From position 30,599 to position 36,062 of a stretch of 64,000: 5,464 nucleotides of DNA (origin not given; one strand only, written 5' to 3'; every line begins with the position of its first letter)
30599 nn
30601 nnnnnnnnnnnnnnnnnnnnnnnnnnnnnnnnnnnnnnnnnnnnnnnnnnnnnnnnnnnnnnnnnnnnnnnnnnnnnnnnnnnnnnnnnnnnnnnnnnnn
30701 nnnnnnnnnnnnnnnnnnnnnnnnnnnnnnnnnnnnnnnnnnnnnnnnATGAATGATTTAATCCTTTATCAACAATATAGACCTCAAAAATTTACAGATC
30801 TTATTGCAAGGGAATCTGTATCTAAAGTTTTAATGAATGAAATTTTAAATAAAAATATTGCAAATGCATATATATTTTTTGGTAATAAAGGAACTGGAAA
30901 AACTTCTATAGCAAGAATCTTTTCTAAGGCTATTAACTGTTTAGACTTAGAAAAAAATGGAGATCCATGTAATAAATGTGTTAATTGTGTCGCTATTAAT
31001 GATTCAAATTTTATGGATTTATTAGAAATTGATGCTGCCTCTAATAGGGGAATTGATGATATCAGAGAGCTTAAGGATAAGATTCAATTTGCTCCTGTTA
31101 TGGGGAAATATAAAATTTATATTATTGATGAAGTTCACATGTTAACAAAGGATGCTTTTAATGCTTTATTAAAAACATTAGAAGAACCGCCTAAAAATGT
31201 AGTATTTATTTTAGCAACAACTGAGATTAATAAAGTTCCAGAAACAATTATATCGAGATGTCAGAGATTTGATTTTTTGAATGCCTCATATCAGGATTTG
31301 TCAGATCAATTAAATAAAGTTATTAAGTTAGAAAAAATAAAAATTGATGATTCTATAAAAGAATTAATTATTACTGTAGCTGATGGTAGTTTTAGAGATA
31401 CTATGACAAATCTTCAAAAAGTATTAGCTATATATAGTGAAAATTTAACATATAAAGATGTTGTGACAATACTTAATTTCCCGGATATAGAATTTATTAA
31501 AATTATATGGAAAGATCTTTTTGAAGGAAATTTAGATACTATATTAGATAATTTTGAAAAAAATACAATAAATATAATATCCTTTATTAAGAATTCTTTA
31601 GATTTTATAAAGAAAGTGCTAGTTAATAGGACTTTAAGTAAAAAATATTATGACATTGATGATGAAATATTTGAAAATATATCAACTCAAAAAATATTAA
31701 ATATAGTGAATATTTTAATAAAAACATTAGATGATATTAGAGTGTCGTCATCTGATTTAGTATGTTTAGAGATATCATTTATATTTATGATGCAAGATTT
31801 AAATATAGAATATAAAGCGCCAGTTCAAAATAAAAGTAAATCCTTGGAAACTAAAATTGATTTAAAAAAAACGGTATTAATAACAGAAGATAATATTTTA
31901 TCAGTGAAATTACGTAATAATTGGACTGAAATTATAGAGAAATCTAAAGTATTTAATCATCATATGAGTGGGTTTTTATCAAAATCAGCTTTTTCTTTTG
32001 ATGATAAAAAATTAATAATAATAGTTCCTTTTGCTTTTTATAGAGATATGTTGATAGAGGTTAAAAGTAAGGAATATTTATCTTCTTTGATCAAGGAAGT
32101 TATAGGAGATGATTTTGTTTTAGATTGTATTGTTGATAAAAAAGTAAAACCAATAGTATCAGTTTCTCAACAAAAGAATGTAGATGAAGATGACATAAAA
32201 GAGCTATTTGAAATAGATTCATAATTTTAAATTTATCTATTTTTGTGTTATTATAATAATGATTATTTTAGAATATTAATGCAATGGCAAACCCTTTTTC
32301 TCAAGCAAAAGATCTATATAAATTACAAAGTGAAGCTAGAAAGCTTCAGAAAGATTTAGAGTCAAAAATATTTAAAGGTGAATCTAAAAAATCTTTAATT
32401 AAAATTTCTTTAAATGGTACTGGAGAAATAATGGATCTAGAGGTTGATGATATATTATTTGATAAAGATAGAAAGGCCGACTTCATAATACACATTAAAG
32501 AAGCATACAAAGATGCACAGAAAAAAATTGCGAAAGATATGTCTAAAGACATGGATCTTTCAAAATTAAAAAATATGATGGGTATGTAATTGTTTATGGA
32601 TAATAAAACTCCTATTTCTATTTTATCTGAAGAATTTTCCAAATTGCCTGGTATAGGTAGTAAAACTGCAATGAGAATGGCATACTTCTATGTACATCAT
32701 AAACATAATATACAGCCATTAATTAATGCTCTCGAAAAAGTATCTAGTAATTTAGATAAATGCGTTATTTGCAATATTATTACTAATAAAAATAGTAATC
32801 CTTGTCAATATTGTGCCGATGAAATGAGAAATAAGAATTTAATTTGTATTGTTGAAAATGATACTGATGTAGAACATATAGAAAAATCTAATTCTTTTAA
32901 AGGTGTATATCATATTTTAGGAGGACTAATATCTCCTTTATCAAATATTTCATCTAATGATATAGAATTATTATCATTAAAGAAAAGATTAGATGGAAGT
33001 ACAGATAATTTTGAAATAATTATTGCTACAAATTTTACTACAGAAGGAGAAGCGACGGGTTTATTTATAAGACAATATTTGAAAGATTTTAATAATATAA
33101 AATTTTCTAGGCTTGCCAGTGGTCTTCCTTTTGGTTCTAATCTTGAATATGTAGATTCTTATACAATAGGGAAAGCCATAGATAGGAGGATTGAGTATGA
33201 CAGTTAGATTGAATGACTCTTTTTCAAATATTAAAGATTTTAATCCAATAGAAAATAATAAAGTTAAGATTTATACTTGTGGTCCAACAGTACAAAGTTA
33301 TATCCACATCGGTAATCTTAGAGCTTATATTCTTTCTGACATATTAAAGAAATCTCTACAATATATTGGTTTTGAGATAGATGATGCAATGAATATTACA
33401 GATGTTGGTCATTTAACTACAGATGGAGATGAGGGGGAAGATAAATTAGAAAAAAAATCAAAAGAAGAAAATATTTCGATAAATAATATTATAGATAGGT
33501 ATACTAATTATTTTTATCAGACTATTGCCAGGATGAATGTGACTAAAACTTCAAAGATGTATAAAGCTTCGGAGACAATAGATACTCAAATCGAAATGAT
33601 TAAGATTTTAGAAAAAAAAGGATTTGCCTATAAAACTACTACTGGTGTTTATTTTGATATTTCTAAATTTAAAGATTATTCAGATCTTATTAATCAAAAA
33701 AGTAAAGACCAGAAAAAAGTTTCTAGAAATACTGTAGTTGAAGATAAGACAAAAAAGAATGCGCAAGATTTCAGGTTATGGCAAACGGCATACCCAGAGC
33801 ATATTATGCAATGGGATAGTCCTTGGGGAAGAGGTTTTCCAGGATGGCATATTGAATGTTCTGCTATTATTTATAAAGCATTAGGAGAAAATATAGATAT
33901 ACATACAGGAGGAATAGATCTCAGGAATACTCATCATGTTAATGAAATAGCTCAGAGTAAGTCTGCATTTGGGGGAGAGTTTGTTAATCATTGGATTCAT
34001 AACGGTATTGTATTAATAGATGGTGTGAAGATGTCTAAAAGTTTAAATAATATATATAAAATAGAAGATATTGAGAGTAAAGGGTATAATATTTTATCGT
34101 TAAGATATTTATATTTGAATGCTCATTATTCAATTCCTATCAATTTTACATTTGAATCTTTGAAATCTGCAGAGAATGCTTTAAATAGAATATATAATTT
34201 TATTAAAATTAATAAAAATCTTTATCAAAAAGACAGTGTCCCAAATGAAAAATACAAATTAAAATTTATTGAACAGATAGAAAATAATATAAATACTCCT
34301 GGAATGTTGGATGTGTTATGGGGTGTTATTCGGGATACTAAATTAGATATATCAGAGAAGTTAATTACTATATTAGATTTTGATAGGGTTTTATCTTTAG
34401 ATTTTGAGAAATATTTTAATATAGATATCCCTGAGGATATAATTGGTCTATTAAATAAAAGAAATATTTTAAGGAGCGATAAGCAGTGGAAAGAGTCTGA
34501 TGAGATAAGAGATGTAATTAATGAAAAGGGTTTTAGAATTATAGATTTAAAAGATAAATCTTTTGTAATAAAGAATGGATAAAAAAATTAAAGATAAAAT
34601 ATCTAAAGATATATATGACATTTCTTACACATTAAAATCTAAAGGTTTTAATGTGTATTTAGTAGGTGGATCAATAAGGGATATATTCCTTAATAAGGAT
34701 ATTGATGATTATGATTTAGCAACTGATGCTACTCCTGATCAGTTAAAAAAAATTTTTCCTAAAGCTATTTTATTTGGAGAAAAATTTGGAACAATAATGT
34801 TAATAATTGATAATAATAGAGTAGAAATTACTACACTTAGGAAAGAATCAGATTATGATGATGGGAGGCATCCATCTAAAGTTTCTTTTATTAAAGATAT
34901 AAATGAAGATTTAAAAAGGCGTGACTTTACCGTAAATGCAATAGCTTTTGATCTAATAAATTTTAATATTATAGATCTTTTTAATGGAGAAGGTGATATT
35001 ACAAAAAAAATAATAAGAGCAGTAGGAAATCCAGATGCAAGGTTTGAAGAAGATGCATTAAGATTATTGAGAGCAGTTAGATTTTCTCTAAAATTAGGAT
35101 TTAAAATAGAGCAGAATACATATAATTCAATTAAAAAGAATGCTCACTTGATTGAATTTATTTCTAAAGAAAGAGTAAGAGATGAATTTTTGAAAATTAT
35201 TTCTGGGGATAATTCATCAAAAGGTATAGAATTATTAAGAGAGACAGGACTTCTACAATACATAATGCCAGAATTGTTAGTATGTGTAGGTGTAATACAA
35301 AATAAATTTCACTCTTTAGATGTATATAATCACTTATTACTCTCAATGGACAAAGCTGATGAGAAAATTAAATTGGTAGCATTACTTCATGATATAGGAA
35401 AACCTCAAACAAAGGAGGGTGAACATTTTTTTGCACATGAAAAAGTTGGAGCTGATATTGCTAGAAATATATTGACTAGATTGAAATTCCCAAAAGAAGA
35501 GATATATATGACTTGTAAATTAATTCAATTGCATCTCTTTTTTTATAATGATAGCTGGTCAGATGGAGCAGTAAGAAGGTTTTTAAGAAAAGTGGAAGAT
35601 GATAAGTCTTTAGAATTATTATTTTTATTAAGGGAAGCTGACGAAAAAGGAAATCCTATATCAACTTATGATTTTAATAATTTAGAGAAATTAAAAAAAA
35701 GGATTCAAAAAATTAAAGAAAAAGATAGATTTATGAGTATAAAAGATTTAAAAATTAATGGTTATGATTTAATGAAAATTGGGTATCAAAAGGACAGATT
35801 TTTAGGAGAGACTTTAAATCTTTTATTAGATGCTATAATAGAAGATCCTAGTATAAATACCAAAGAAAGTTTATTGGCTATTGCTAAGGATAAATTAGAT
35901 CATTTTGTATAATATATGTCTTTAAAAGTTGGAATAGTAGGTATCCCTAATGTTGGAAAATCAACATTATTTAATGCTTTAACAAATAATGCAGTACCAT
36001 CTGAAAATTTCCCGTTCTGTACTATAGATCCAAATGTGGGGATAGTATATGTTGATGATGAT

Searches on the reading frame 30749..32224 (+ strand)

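Call 26: search_protein_families(library=pfam, proteins=[window:30749-32224:+], max_evalue=0.01)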
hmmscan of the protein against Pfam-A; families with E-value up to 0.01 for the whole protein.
window:30749-32224:+ (491 aa): 14 families
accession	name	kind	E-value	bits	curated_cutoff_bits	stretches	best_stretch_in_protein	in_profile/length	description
PF13177.12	DNA_pol3_delta2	-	2.9e-45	154.6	27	1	22-177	3-158/161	DNA polymerase III, delta subunit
PF00004.35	AAA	-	2.4e-13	51.1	21.2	1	42-174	2-126/131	ATPase family associated with various cellular activities (AAA)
PF07728.20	AAA_5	-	1.5e-06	28.7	22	1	42-146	3-92/139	AAA domain (dynein-related subfamily)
PF13401.12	AAA_22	-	1e-05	26.3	27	1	40-158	7-123/130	AAA domain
PF13479.12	AAA_24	-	0.00015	22.1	27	1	42-140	6-84/195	AAA domain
PF12775.13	AAA_7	-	0.00016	21.7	25.8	1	28-139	25-119/181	P-loop containing dynein motor region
PF11490.13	DNA_pol3_a_NII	-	0.0014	19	26.3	1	391-464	2-74/117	DNA polymerase III polC-type N-terminus II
PF22608.2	DNAX_ATPase_lid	-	0.0015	18.7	27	1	185-219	3-37/49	DNA polymerase III clamp loader subunit, ATPase lid domain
PF05496.18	RuvB_N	-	0.0016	18.6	27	0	11-82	2-77/159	Holliday junction DNA helicase RuvB P-loop domain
PF06068.19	TIP49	-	0.0019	17.9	23.8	0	124-158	278-311/347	TIP49 P-loop domain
PF07724.20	AAA_2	-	0.0058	17.1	27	0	41-146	6-101/166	AAA domain (Cdc48 subfamily)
PF04851.21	ResIII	-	0.0059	17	22.5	0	117-146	122-152/164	Type III restriction enzyme, res subunit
PF13604.12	AAA_30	-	0.0064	16.7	27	0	42-154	22-122/191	AAA domain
PF13245.12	AAA_19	-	0.0084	16.7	25.1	0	41-153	14-122/134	AAA domain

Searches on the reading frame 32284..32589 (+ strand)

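Call 26: search_protein_families(library=pfam, proteins=[window:32284-32589:+], max_evalue=0.01)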
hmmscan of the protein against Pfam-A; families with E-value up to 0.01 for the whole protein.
window:32284-32589:+ (101 aa): 1 family
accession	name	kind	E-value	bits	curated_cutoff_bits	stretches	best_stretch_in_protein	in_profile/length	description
PF02575.21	YbaB_DNA_bd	-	1.9e-14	54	25.5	1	11-91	4-84/91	YbaB/EbfC DNA-binding family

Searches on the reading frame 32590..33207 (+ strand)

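Call 26: search_protein_families(library=pfam, proteins=[window:32590-33207:+], max_evalue=0.01)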
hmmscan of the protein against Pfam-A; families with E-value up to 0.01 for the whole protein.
window:32590-33207:+ (205 aa): 4 families
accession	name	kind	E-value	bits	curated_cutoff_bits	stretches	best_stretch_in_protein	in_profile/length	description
PF13662.12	Toprim_4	-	1.7e-17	63.8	25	1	84-176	2-85/85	Toprim domain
PF01751.28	Toprim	-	3.3e-12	46.8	23.1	1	85-174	2-95/96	Toprim domain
PF21176.3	RecR_HhH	-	2.7e-09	37.1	27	1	12-50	4-43/45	RecR, helix-hairpin-helix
PF21175.2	RecR_C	-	1.4e-07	31.3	22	1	178-200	1-23/24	RecR, C-terminal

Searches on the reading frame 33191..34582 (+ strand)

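Call 26: search_protein_families(library=pfam, proteins=[window:33191-34582:+], max_evalue=0.01)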
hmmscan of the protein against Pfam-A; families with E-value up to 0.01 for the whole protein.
window:33191-34582:+ (463 aa): 4 families
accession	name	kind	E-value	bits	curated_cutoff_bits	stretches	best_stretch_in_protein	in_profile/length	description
PF01406.26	tRNA-synt_1e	-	8e-90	301.7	27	1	17-328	2-300/301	tRNA synthetases class I (C) catalytic domain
PF09334.17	tRNA-synt_1g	-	5.2e-08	32.5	20.1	1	32-165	8-132/391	tRNA synthetases class I (M)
PF23493.1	CysS_C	-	0.0066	17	23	0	412-450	3-41/51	Cysteinyl-tRNA ligase anticodon binding domain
PF00750.26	tRNA-synt_1d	-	0.0067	15.9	23.3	0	20-73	17-70/349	tRNA synthetases class I (R), catalytic domain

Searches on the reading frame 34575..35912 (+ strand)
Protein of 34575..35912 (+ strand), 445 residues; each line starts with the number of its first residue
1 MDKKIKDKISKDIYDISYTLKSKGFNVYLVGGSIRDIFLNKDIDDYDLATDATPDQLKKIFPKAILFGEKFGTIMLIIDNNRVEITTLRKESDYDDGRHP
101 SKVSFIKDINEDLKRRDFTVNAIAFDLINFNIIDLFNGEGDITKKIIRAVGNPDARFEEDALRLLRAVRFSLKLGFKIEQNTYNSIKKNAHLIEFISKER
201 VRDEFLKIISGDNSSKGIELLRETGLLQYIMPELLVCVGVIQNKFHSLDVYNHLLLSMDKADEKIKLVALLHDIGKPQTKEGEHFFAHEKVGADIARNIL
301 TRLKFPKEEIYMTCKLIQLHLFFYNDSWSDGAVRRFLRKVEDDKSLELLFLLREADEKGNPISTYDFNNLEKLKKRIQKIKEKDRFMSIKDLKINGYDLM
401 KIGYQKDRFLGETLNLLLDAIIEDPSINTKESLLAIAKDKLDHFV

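Call 26: search_protein_families(library=pfam, proteins=[window:34575-35912:+], max_evalue=0.01)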
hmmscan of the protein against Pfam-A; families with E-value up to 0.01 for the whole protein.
window:34575-35912:+ (445 aa): 4 families
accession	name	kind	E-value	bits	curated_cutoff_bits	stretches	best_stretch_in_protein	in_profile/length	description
PF01743.26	PolyA_pol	-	2.2e-37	128.7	23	1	27-148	1-126/126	Poly A polymerase head domain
PF12627.12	PolyA_pol_RNAbd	-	1.1e-23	83.1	22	1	175-234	1-60/64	Probable RNA and SrmB- binding site of polymerase A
PF13735.12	tRNA_NucTran2_2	-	3.7e-11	43.6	27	1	295-436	23-148/149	tRNA nucleotidyltransferase domain 2 putative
PF01966.28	HD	-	1.5e-10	41.8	22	1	246-346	4-102/116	HD domain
